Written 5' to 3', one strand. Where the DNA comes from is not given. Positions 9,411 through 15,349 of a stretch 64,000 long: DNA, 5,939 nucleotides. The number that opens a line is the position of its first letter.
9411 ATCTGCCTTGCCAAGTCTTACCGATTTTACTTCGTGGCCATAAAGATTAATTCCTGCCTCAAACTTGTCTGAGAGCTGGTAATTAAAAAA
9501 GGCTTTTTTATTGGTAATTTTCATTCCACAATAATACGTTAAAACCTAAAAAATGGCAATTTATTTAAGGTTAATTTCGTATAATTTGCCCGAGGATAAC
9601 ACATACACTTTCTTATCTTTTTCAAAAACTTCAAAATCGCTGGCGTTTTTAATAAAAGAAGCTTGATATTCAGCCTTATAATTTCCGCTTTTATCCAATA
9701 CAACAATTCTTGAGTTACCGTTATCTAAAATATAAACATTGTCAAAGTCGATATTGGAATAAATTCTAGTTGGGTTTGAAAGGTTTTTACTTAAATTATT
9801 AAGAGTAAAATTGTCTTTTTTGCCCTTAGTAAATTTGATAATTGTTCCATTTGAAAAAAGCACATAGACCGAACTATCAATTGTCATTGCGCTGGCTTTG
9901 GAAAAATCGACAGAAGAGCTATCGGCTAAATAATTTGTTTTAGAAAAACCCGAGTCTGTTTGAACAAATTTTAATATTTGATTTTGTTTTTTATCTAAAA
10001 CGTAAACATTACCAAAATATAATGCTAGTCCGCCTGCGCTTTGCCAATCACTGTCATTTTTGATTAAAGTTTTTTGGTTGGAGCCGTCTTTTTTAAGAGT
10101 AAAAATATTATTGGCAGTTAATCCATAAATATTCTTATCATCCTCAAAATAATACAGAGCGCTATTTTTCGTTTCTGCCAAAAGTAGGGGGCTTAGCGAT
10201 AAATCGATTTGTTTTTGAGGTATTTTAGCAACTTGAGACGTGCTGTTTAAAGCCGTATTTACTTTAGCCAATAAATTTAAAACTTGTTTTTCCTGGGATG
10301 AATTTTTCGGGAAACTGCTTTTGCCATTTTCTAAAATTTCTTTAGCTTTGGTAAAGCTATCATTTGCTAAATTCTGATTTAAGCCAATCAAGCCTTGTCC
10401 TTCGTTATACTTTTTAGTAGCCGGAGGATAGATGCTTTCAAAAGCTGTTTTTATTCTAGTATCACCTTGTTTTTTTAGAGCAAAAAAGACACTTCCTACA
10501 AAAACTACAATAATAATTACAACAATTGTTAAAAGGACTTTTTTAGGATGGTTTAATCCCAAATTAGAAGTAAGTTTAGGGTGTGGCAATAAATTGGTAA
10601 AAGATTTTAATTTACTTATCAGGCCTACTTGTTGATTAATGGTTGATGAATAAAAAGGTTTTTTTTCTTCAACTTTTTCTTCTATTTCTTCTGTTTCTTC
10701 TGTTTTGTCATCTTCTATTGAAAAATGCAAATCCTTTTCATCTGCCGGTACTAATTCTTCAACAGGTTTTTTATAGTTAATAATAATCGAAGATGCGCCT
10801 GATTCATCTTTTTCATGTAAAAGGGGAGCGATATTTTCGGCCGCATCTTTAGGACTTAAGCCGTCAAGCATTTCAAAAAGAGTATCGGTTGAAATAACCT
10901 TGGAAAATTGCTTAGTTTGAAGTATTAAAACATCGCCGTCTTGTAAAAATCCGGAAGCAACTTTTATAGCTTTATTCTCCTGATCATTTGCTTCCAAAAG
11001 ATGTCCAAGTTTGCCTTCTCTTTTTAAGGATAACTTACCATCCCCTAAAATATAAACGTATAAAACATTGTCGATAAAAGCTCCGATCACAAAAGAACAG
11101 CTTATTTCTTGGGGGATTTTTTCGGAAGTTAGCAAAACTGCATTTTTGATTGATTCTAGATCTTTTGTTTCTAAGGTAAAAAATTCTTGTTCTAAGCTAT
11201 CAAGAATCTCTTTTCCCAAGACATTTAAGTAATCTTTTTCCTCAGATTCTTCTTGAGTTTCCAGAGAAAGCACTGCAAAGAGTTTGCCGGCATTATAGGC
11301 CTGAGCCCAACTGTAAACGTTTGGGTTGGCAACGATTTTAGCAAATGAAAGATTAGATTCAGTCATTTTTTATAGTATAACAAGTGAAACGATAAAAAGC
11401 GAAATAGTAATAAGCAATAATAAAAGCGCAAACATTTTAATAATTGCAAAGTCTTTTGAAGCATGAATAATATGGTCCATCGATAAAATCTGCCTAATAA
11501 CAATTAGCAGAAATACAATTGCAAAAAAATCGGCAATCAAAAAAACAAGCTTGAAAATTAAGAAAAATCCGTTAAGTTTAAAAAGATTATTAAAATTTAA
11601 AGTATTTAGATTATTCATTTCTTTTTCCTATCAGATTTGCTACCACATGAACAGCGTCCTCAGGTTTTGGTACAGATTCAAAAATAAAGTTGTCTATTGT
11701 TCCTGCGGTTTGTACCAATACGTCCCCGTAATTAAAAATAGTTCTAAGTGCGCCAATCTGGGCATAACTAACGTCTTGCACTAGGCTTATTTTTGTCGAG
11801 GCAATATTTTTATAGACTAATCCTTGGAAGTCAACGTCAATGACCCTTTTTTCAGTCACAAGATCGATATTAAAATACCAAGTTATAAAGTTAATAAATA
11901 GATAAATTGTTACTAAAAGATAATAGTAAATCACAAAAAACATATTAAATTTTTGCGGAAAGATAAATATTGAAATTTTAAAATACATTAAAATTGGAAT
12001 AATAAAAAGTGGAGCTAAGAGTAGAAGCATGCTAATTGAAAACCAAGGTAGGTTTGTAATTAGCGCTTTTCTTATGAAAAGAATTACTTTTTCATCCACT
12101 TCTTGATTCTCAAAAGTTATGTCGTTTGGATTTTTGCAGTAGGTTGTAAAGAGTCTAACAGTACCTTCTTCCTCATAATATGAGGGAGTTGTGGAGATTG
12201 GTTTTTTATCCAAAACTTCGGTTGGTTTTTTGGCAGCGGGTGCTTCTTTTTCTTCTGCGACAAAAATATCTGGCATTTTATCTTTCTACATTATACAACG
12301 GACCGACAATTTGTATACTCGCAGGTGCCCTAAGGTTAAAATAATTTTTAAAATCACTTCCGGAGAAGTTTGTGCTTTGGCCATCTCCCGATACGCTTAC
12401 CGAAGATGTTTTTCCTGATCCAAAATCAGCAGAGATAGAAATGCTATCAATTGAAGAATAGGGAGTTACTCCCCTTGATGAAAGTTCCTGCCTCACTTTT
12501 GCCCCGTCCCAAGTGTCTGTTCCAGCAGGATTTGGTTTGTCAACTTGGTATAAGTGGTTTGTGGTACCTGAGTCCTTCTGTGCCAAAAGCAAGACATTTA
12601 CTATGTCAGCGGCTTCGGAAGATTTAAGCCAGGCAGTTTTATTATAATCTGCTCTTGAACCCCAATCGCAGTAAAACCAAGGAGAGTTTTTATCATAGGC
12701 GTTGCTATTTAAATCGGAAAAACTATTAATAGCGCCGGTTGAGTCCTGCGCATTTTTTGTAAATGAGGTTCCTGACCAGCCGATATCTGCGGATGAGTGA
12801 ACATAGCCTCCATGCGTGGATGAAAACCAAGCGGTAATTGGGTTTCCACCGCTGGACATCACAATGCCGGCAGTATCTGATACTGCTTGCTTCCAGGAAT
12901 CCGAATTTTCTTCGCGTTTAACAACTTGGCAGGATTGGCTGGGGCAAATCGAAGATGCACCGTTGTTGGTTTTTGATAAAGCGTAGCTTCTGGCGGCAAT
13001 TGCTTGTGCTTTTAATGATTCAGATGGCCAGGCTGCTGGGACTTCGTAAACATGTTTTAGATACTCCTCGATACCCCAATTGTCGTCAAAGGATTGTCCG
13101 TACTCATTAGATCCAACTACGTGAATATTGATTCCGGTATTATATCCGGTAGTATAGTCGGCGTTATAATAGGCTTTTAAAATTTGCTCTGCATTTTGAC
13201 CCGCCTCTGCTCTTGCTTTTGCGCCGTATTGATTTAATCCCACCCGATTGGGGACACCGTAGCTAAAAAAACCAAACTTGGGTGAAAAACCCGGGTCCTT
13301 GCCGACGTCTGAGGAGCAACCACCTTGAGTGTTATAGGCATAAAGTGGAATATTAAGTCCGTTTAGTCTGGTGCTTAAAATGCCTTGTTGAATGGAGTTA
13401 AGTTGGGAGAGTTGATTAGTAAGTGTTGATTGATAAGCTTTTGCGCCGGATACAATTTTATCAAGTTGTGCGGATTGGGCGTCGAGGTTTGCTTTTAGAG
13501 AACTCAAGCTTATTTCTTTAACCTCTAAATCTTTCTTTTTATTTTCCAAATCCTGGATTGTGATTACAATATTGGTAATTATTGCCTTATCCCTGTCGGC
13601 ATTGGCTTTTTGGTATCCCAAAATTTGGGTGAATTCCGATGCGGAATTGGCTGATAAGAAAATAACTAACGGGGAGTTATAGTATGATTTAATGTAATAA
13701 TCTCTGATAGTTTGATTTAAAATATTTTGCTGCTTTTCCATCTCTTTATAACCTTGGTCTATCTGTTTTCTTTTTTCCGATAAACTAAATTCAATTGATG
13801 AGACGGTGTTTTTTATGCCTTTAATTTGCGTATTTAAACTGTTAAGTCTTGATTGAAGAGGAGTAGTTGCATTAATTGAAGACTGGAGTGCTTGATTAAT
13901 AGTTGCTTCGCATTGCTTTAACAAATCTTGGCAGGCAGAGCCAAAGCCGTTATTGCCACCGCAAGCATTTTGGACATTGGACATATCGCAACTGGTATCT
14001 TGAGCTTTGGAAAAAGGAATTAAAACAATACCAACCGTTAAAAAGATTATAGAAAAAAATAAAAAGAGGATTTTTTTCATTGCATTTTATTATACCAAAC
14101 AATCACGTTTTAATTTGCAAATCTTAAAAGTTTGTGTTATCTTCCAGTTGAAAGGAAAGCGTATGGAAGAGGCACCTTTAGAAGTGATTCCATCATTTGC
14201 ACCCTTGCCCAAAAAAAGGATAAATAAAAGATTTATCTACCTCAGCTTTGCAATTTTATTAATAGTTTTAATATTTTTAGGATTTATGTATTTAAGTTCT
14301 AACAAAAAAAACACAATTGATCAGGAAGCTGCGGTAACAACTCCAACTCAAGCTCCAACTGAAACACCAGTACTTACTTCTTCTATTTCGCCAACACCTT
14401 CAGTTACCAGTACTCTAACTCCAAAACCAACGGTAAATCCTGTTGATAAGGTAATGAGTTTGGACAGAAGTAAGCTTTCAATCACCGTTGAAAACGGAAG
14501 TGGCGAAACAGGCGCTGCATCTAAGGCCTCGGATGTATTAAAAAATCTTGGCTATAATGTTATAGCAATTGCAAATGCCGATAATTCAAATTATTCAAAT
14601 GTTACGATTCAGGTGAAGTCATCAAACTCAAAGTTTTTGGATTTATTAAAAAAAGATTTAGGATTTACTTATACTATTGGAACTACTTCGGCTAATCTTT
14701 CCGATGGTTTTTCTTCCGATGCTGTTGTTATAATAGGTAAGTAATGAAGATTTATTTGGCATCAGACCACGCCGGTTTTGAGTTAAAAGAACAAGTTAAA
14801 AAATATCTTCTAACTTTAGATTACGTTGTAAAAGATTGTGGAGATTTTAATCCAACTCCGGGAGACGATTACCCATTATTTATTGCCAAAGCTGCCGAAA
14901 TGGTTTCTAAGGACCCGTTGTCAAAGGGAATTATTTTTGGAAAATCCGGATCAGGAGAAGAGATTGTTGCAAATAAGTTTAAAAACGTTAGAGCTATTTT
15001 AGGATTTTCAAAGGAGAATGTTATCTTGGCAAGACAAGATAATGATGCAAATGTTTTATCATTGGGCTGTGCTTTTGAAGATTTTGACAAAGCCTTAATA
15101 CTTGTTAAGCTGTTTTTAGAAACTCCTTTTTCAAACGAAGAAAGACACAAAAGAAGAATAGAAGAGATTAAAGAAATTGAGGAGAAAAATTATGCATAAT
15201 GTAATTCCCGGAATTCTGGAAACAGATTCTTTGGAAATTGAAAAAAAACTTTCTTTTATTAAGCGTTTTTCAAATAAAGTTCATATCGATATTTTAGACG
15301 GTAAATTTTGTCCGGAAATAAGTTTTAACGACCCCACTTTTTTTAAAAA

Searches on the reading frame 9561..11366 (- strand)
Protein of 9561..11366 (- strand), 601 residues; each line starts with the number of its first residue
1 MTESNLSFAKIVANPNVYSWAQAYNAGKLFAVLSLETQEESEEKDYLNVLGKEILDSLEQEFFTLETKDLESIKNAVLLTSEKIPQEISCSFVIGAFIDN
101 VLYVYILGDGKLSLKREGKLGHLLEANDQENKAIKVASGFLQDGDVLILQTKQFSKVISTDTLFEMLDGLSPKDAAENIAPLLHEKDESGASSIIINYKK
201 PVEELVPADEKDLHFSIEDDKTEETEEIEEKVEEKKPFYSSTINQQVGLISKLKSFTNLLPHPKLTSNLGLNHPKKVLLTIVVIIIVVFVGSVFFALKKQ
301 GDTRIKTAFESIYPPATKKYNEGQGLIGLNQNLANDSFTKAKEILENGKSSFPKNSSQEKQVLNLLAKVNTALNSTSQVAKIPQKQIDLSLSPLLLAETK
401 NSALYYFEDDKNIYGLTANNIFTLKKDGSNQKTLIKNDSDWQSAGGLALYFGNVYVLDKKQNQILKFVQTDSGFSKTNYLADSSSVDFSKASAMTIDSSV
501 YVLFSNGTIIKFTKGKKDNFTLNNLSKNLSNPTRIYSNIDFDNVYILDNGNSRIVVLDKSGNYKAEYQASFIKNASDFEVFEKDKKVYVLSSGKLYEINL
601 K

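Call 21: search_protein_families(library=pfam, proteins=[window:9561-11366:-], max_evalue=0.01)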
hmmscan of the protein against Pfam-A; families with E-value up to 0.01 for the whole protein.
window:9561-11366:- (601 aa): 1 family
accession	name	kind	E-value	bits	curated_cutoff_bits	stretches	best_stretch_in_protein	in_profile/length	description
PF01436.27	NHL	-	0.0018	18.6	20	0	529-556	1-27/28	NHL repeat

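Call 84: search_protein_families(library=ncbifam, proteins=[window:9561-11366:-], max_evalue=0.01)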
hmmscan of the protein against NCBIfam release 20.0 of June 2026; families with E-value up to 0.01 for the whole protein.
window:9561-11366:- (601 aa): 1 family
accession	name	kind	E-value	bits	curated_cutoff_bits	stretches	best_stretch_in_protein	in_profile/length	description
NF035926.1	scyF_NHL_VPEP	equivalog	0.00095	18.4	350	1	452-570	163-286/376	scytonemin biosynthesis PEP-CTERM protein ScyF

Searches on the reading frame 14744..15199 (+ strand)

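Call 21: search_protein_families(library=pfam, proteins=[window:14744-15199:+], max_evalue=0.01)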
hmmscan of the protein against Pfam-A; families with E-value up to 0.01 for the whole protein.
window:14744-15199:+ (151 aa): 1 family
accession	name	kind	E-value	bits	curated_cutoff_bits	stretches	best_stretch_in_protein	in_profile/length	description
PF02502.23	LacAB_rpiB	-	1.2e-36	126.1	24.7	1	3-142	1-138/138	Ribose/Galactose Isomerase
